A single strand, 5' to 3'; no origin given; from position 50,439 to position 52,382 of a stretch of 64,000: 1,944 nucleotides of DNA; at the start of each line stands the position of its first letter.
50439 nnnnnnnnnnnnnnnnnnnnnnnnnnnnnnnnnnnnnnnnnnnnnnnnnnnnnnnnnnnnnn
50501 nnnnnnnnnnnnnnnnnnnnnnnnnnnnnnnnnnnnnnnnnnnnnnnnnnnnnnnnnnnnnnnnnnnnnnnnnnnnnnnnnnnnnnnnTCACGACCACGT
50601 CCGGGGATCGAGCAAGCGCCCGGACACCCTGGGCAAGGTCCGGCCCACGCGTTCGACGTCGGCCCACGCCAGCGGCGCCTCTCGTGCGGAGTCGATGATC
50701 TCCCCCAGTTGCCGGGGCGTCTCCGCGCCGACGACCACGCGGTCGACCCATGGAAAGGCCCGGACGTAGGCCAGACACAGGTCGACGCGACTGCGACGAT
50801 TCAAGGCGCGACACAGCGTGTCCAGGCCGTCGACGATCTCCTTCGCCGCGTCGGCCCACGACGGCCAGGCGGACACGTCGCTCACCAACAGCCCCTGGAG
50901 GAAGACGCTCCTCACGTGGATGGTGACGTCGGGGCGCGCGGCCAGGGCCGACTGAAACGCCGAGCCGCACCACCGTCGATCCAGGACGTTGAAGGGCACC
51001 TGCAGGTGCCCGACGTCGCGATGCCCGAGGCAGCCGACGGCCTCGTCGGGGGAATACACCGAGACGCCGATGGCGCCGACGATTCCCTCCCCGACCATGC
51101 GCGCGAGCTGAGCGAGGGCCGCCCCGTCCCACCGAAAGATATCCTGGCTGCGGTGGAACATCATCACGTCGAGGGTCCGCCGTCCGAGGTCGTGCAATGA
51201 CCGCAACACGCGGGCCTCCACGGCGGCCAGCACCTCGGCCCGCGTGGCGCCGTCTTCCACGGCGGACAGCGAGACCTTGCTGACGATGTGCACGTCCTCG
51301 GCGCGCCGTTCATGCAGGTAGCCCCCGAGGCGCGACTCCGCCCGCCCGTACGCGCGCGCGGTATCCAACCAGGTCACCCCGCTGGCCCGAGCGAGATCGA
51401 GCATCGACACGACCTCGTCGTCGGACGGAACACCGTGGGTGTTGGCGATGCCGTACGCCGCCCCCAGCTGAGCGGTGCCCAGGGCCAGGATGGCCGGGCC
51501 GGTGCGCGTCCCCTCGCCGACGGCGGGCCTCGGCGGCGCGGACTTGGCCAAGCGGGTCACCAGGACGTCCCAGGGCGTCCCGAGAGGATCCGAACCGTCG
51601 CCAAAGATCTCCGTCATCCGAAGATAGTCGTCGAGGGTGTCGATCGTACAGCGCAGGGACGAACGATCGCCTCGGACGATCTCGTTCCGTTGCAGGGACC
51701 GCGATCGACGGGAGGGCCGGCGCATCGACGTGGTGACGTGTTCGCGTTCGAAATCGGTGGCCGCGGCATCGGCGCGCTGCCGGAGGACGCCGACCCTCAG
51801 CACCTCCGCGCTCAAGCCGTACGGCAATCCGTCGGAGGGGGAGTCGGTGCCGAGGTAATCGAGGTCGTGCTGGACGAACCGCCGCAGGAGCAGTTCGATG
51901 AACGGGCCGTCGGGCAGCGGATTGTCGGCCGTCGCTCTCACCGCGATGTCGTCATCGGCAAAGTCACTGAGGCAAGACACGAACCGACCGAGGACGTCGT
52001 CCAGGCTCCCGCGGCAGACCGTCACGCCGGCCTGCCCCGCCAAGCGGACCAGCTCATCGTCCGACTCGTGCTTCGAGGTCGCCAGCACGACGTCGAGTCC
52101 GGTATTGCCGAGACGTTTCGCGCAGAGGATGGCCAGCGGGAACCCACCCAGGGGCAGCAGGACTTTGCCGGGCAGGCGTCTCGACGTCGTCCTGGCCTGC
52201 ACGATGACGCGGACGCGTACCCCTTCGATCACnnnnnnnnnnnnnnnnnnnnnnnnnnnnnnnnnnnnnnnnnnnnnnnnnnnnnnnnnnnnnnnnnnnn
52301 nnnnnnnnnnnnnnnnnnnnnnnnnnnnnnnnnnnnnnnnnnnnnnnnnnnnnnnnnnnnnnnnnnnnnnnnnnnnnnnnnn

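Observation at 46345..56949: Complete pseudaminic-acid-type nonulosonic acid pathway with acetamidino and methyl tailoring, embedded in a 35-kb co-directional array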

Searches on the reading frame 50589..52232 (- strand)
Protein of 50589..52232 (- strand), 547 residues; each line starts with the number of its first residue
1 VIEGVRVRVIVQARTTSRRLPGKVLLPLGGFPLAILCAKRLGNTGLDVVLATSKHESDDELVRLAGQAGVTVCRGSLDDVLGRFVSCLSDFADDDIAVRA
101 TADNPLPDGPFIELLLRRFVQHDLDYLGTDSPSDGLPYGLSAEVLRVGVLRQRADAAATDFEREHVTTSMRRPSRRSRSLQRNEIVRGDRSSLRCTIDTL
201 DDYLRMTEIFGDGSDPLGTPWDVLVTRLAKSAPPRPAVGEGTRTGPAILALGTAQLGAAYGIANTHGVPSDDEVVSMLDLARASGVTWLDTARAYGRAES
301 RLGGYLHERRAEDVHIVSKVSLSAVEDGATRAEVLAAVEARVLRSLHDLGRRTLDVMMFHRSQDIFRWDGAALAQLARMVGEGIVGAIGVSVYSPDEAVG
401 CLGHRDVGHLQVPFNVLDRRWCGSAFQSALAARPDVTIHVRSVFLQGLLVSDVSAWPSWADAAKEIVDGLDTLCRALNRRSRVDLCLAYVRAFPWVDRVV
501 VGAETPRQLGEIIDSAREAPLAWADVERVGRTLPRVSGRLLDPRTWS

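Call 7: search_protein_families(library=ncbifam, proteins=[window:50589-52232:-], max_evalue=0.00001)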
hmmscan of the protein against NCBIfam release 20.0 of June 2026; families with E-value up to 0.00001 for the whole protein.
window:50589-52232:- (547 aa): 3 families
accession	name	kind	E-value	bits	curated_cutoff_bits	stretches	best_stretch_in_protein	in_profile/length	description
NF011432.0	PRK14863.1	equivalog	4.8e-18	65.7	244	1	248-520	7-269/292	bifunctional regulator KidO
NF007695.0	PRK10376.1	subfamily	2.4e-07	30.1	280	1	264-417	31-191/290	oxidoreductase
NF003952.0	PRK05450.1-5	subfamily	4.8e-07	29.2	193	1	7-122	3-119/250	3-deoxy-manno-octulosonate cytidylyltransferase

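Call 8: search_protein_families(library=pfam, proteins=[window:50589-52232:-], max_evalue=0.00001)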
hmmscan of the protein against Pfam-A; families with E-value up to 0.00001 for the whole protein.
window:50589-52232:- (547 aa): 2 families
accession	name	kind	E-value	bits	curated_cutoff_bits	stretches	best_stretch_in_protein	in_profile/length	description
PF00248.27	Aldo_ket_red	-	3.7e-23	82.5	24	1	249-528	2-285/291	Aldo/keto reductase family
PF02348.25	CTP_transf_3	-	7.8e-18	65.5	22.6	1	9-172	2-164/217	Cytidylyltransferase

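Call 12: search_solved_structures(query=window:50589-52232:-, max_evalue=0.001)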
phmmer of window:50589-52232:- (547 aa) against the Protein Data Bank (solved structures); distinct sequences matched with E-value up to 0.001: 12.
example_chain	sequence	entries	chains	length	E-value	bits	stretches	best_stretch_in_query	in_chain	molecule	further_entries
6oew_A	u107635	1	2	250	3.4e-20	75.4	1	5-206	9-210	Cytidylyltransferase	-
4exa_A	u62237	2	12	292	7e-14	54.6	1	243-416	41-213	Putative uncharacterized protein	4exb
3n2t_A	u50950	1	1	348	6.3e-07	31.7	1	250-419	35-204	Putative oxidoreductase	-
3jtj_A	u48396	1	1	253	7.5e-07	31.4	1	9-109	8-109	3-deoxy-manno-octulosonate cytidylyltransferase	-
8ees_A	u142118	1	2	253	2.4e-06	29.8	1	9-108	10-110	3-deoxy-manno-octulosonate cytidylyltransferase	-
3k8d_A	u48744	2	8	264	2.6e-06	29.6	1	9-121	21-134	3-deoxy-manno-octulosonate cytidylyltransferase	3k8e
1vh1_A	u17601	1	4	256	2.9e-06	29.5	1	9-121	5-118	3-deoxy-manno-octulosonate cytidylyltransferase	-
6kik_A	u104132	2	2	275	8.1e-06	28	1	242-418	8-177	Oxidoreductase, aldo/keto reductase family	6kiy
5dan_A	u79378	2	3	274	8.2e-06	28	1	242-418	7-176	2,5-diketo-D-gluconic acid reductase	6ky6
3tqd_A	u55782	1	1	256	1.1e-05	27.5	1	6-123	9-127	3-deoxy-manno-octulosonate cytidylyltransferase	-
1pz1_A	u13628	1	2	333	0.00054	22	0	269-427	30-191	General stress protein 69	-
9yeb_A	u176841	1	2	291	0.00098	21.1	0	260-497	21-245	Oxidoreductase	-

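Call 59: find_homologous_proteins(query=window:50589-52232:-, max_evalue=1e-10)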
Query window:50589-52232:- (547 aa): 1065 proteins with E <= 1e-10 among 8000 candidates; the best 120 are listed.
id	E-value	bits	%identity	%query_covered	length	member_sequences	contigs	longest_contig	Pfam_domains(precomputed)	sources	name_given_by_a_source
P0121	0.0e+0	1213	100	100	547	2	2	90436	PF00248.28,PF02348.26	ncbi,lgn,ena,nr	ncbi:MAG TPA: aldo/keto reductase [Candidatus Acidoferrum sp.]|nr:aldo/keto reductase [Candidatus Ac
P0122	0.0e+0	1062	88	100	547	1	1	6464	PF00248.28,PF02348.26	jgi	jgi:spore coat polysaccharide biosynthesis protein SpsF (cytidylyltransferase family)/aryl-alcohol d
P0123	2.3e-269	913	76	99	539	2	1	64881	PF00248.28,PF02348.26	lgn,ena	-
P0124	1.0e-187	643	55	99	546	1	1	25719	PF00248.28,PF02348.26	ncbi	-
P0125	1.5e-181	623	54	99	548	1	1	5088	PF00248.28,PF02348.26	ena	-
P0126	1.7e-180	619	54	99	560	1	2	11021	PF00248.28,PF02348.26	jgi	jgi:spore coat polysaccharide biosynthesis protein SpsF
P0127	2.8e-175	602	52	99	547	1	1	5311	PF00248.28,PF02348.26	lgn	-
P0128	3.5e-173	595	52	99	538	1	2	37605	PF00248.28,PF12804.14,PF02348.26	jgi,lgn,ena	-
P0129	8.9e-172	591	50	99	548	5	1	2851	PF00248.28,PF12804.14,PF02348.26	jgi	jgi:spore coat polysaccharide biosynthesis protein SpsF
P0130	1.9e-170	586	51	99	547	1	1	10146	PF00248.28,PF02348.26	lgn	-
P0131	1.4e-169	583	53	98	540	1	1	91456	PF00248.28,PF02348.26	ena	-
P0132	2.7e-169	582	51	99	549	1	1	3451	PF00248.28,PF02348.26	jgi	jgi:spore coat polysaccharide biosynthesis protein SpsF (cytidylyltransferase family)/aryl-alcohol d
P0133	1.4e-168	580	52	99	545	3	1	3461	PF00248.28,PF12804.14,PF02348.26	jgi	-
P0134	1.7e-166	573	51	97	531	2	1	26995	PF00248.28,PF02348.26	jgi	jgi:spore coat polysaccharide biosynthesis protein SpsF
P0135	4.2e-164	565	52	99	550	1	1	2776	PF00248.28,PF12804.14,PF02348.26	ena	-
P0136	1.9e-163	563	50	99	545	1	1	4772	PF00248.28,PF02348.26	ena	-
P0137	8.2e-162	558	51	99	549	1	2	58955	PF00248.28,PF12804.14,PF02348.26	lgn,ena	-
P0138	8.8e-162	558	52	99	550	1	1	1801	PF00248.28,PF02348.26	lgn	-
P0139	1.4e-161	557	49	99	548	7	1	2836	PF00248.28,PF12804.14,PF02348.26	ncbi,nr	ncbi:MAG: NTP transferase domain-containing protein [Firmicutes bacterium]|nr:NTP transferase domain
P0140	2.0e-161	556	52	99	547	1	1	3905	PF00248.28,PF12804.14,PF02348.26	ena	-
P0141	7.7e-161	555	51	99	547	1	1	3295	PF00248.28,PF02348.26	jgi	-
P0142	3.0e-160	553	51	98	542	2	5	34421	PF00248.28,PF02348.26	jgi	jgi:spore coat polysaccharide biosynthesis protein SpsF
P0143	3.4e-160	552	51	99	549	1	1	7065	PF00248.28,PF02348.26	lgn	-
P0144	5.7e-160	552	47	99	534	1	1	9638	PF00248.28,PF02348.26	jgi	jgi:spore coat polysaccharide biosynthesis protein SpsF (cytidylyltransferase family)/aryl-alcohol d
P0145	9.2e-160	551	51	99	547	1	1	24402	PF00248.28,PF02348.26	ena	-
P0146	1.7e-159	550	51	99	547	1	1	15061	PF00248.28,PF02348.26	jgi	jgi:spore coat polysaccharide biosynthesis protein SpsF (cytidylyltransferase family)/aryl-alcohol d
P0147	7.7e-159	548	50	99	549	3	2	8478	PF00248.28,PF12804.14,PF02348.26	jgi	-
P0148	2.0e-158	547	49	99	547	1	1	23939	PF00248.28,PF02348.26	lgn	-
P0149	2.4e-158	546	51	99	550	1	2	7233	PF00248.28,PF12804.14,PF02348.26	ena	-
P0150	2.8e-158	546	48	99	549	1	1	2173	PF00248.28,PF02348.26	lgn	-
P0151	3.3e-158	546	49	99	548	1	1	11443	PF00248.28,PF02348.26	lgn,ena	-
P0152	7.2e-158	545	48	99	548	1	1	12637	PF00248.28,PF02348.26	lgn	-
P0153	1.7e-157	543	50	99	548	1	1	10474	PF00248.28,PF02348.26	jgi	jgi:spore coat polysaccharide biosynthesis protein SpsF (cytidylyltransferase family)/aryl-alcohol d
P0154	3.9e-157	542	48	99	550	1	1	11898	PF00248.28,PF02348.26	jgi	jgi:spore coat polysaccharide biosynthesis protein SpsF (cytidylyltransferase family)/aryl-alcohol d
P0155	4.1e-157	542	50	99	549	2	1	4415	PF00248.28,PF02348.26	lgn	-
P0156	8.2e-157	541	50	99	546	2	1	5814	PF00248.28,PF02348.26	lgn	-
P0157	1.4e-156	540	51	99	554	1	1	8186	PF00248.28,PF12804.14,PF02348.26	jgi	jgi:spore coat polysaccharide biosynthesis protein SpsF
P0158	1.6e-156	540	50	95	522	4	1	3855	PF00248.28,PF02348.26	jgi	jgi:spore coat polysaccharide biosynthesis protein SpsF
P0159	7.4e-156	538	50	99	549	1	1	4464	PF00248.28,PF02348.26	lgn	-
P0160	1.8e-155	537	48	99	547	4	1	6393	PF00248.28,PF02348.26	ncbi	-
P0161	2.1e-155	537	48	99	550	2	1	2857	PF00248.28,PF02348.26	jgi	-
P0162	2.3e-155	536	49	99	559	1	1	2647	PF00248.28,PF02348.26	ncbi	ncbi:MAG: aldo/keto reductase [Caldimonas sp.]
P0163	1.2e-154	534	50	100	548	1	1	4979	PF00248.28,PF02348.26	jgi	jgi:spore coat polysaccharide biosynthesis protein SpsF (cytidylyltransferase family)/aryl-alcohol d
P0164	1.6e-154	534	47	99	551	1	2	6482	PF00248.28,PF02348.26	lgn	-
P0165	2.7e-154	533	47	99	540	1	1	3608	PF00248.28,PF02348.26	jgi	jgi:spore coat polysaccharide biosynthesis protein SpsF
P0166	4.1e-154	532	50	99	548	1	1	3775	PF00248.28,PF02348.26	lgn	-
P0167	4.3e-154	532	49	99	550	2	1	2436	PF00248.28,PF02348.26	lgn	-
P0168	5.8e-154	532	49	99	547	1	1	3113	PF00248.28,PF02348.26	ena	-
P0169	2.8e-153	530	50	99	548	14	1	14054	PF00248.28,PF12804.14,PF02348.26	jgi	jgi:spore coat polysaccharide biosynthesis protein SpsF (cytidylyltransferase family)/aryl-alcohol d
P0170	8.2e-153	528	49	99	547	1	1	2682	PF00248.28,PF02348.26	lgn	-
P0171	1.3e-152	527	49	99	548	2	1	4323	PF00248.28,PF02348.26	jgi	jgi:spore coat polysaccharide biosynthesis protein SpsF (cytidylyltransferase family)/aryl-alcohol d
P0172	2.0e-152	527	49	99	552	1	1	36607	PF00248.28,PF02348.26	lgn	-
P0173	3.1e-152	526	49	99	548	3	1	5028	PF00248.28,PF02348.26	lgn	-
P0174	5.2e-152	525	48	99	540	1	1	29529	PF00248.28,PF02348.26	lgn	-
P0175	8.8e-152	525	49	99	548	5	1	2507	PF00248.28,PF02348.26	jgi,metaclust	metaclust:\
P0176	2.8e-151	523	46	99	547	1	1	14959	PF00248.28,PF02348.26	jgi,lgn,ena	-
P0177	4.9e-151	522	49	99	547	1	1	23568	PF00248.28,PF02348.26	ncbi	-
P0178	1.1e-150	521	46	99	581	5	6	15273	PF00248.28,PF02348.26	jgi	jgi:spore coat polysaccharide biosynthesis protein SpsF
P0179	1.2e-150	521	48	100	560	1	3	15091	PF00248.28,PF02348.26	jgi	jgi:spore coat polysaccharide biosynthesis protein SpsF (cytidylyltransferase family)/aryl-alcohol d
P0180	1.2e-150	521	48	99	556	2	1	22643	PF00248.28,PF02348.26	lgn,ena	-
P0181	1.4e-150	521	46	99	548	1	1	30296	PF00248.28,PF02348.26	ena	-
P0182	1.7e-150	520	51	99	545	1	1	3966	PF00248.28,PF02348.26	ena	-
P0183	2.4e-150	520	50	99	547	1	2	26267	PF00248.28,PF02348.26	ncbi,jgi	jgi:spore coat polysaccharide biosynthesis protein SpsF (cytidylyltransferase family)/aryl-alcohol d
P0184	2.5e-150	520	45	100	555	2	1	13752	PF00248.28,PF02348.26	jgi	-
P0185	3.0e-150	520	49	100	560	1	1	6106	PF00248.28,PF12804.14,PF02348.26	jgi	jgi:spore coat polysaccharide biosynthesis protein SpsF (cytidylyltransferase family)/aryl-alcohol d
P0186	7.5e-150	518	49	99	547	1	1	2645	PF00248.28,PF02348.26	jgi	-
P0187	1.0e-149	518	49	99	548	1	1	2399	PF00248.28,PF12804.14,PF02348.26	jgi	jgi:spore coat polysaccharide biosynthesis protein SpsF (cytidylyltransferase family)/aryl-alcohol d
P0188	1.1e-149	518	48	99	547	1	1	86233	PF00248.28,PF02348.26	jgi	jgi:spore coat polysaccharide biosynthesis protein SpsF (cytidylyltransferase family)/aryl-alcohol d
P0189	2.8e-149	516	46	99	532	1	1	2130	PF00248.28,PF02348.26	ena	-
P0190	3.9e-149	516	48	99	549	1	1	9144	PF00248.28,PF02348.26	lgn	-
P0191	5.7e-149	515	48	99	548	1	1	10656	PF00248.28,PF12804.14,PF02348.26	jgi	jgi:spore coat polysaccharide biosynthesis protein SpsF (cytidylyltransferase family)/aryl-alcohol d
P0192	6.2e-149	515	49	99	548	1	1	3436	PF00248.28,PF02348.26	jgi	jgi:spore coat polysaccharide biosynthesis protein SpsF (cytidylyltransferase family)/aryl-alcohol d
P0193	8.2e-149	515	49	99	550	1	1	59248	PF00248.28,PF02348.26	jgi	jgi:spore coat polysaccharide biosynthesis protein SpsF (cytidylyltransferase family)/aryl-alcohol d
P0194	1.2e-148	514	49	99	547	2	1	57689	PF00248.28,PF02348.26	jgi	-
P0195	1.5e-148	514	47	99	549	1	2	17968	PF00248.28,PF02348.26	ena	-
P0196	1.5e-148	514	48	99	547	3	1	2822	PF00248.28,PF02348.26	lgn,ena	-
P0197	3.1e-148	513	49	99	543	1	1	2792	PF00248.28,PF02348.26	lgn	-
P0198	3.5e-147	509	49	95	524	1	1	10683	PF00248.28,PF02348.26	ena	-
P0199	5.0e-147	509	45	99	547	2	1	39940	PF00248.28,PF02348.26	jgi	jgi:spore coat polysaccharide biosynthesis protein SpsF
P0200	9.6e-147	508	48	99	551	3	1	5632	PF00248.28,PF12804.14,PF02348.26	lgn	-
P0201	1.3e-145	504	48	100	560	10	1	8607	PF00248.28,PF02348.26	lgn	-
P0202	2.6e-145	503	46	99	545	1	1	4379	PF00248.28,PF02348.26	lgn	-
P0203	3.2e-145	503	47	99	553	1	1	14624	PF00248.28,PF02348.26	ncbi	-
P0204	1.4e-144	501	50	99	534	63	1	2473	PF00248.28,PF12804.14,PF02348.26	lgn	-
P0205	1.6e-144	501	46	99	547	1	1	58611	PF00248.28,PF12804.14,PF02348.26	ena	-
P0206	2.1e-144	500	47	99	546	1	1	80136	PF00248.28,PF02348.26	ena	-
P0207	4.6e-144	499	48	99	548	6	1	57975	PF00248.28,PF02348.26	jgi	jgi:spore coat polysaccharide biosynthesis protein SpsF (cytidylyltransferase family)/aryl-alcohol d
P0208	1.2e-143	498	47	99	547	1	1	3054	PF00248.28,PF02348.26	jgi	jgi:spore coat polysaccharide biosynthesis protein SpsF (cytidylyltransferase family)/aryl-alcohol d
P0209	1.5e-143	497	49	95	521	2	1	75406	PF00248.28,PF02348.26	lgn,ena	-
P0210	1.8e-143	497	48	99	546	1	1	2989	PF00248.28,PF02348.26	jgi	jgi:spore coat polysaccharide biosynthesis protein SpsF (cytidylyltransferase family)/aryl-alcohol d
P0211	9.6e-143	495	47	99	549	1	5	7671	PF00248.28,PF12804.14,PF02348.26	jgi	jgi:spore coat polysaccharide biosynthesis protein SpsF (cytidylyltransferase family)/aryl-alcohol d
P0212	2.3e-142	494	49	95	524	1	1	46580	PF00248.28,PF02348.26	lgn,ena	-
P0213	4.2e-142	493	46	100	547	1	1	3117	PF00248.28,PF02348.26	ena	-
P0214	4.4e-142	493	46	100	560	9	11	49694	PF00248.28,PF02348.26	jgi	jgi:spore coat polysaccharide biosynthesis protein SpsF (cytidylyltransferase family)/aryl-alcohol d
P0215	1.1e-141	491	50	99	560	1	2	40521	PF00248.28,PF12804.14,PF02348.26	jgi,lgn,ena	-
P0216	2.2e-141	490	46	94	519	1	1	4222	PF00248.28,PF02348.26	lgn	-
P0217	2.9e-141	490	49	99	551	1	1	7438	PF00248.28,PF02348.26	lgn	-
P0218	4.6e-141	489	44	100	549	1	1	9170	PF00248.28,PF02348.26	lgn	-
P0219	5.6e-141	489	47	99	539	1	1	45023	PF00248.28,PF12804.14,PF02348.26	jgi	jgi:spore coat polysaccharide biosynthesis protein SpsF (cytidylyltransferase family)/aryl-alcohol d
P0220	5.9e-141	489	45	99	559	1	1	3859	PF00248.28,PF02348.26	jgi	jgi:spore coat polysaccharide biosynthesis protein SpsF (cytidylyltransferase family)/aryl-alcohol d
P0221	7.2e-141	489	46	94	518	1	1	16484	PF00248.28,PF02348.26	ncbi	-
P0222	7.8e-141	488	48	91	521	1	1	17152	PF00248.28,PF02348.26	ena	-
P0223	8.2e-139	482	44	100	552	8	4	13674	PF00248.28,PF02348.26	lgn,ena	-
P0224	1.2e-138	481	49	99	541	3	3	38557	PF00248.28,PF02348.26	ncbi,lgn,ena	-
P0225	6.6e-138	479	46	94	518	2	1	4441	PF00248.28,PF02348.26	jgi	jgi:spore coat polysaccharide biosynthesis protein SpsF (cytidylyltransferase family)/aryl-alcohol d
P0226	1.1e-137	478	49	94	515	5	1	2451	PF00248.28,PF02348.26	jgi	jgi:spore coat polysaccharide biosynthesis protein SpsF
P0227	1.5e-136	474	47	95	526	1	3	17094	PF00248.28,PF02348.26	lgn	-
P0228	4.0e-136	473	48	88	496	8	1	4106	PF00248.28,PF02348.26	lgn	-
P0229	7.0e-136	472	47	99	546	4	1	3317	PF00248.28,PF02348.26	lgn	-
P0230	2.9e-134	467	42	98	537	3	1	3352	PF00248.28,PF02348.26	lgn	-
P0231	7.7e-134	465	46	100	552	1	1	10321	PF00248.28,PF02348.26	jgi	jgi:spore coat polysaccharide biosynthesis protein SpsF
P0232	1.5e-133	464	46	99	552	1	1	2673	PF00248.28,PF02348.26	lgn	-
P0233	1.8e-133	464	48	99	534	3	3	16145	PF00248.28,PF12804.14,PF02348.26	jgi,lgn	-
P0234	9.8e-133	462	45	99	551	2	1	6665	PF00248.28,PF02348.26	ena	-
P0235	2.5e-132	460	46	100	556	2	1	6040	PF00248.28,PF02348.26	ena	-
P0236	2.6e-132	460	47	91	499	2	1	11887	PF00248.28,PF02348.26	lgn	-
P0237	3.5e-132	460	47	99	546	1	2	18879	PF00248.28,PF02348.26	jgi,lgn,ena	-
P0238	5.9e-132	459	44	97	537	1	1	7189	PF00248.28,PF02348.26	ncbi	-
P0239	2.1e-131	457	45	99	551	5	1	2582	PF00248.28,PF02348.26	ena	-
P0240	4.0e-131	456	47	99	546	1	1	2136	PF00248.28,PF02348.26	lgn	-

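Call 60: find_encoding_contigs(protein=P0121, flank=3000, max_places=3)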
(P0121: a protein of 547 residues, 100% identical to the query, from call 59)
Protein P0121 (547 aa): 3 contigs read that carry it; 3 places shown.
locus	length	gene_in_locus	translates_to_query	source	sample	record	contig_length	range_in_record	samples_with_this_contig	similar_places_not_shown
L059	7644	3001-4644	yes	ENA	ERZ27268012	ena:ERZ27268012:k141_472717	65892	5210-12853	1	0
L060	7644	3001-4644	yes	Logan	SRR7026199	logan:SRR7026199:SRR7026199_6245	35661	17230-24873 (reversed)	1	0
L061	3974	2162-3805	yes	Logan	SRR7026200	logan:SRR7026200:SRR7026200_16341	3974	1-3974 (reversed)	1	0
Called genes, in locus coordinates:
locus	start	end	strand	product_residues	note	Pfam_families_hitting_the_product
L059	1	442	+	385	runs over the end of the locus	PF01041:DegT_DnrJ_EryC1, PF00155:Aminotran_1_2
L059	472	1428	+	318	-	-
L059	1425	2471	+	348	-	PF03102:NeuB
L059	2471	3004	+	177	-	PF13302:Acetyltransf_3, PF13420:Acetyltransf_4, PF13523:Acetyltransf_8, PF00583:Acetyltransf_1, PF13508:Acetyltransf_7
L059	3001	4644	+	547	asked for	PF02348:CTP_transf_3, PF00248:Aldo_ket_red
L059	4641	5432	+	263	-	PF00106:adh_short, PF08659:KR (weak), PF13561:adh_short_C2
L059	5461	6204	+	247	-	PF13489:Methyltransf_23 (weak), PF13847:Methyltransf_31, PF08241:Methyltransf_11, PF08242:Methyltransf_12, PF13649:Methyltransf_25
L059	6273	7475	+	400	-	-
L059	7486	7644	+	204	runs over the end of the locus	PF00117:GATase, PF07685:GATase_3 (weak), PF01174:SNO (weak), PF07722:Peptidase_C26 (faint)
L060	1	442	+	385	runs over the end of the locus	PF01041:DegT_DnrJ_EryC1, PF00155:Aminotran_1_2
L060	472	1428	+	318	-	-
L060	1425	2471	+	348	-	PF03102:NeuB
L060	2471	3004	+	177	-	PF13302:Acetyltransf_3, PF13420:Acetyltransf_4, PF13523:Acetyltransf_8, PF00583:Acetyltransf_1, PF13508:Acetyltransf_7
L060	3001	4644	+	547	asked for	PF02348:CTP_transf_3, PF00248:Aldo_ket_red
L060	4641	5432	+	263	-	PF00106:adh_short, PF08659:KR (weak), PF13561:adh_short_C2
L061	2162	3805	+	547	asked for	PF02348:CTP_transf_3, PF00248:Aldo_ket_red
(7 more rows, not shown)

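Call 64: search_dna_similar(query=window:50589-52232:-, collection=phages, mode=protein, max_rows=15, max_evalue=1e-10)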
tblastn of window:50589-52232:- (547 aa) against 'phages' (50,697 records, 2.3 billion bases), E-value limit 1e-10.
No match.
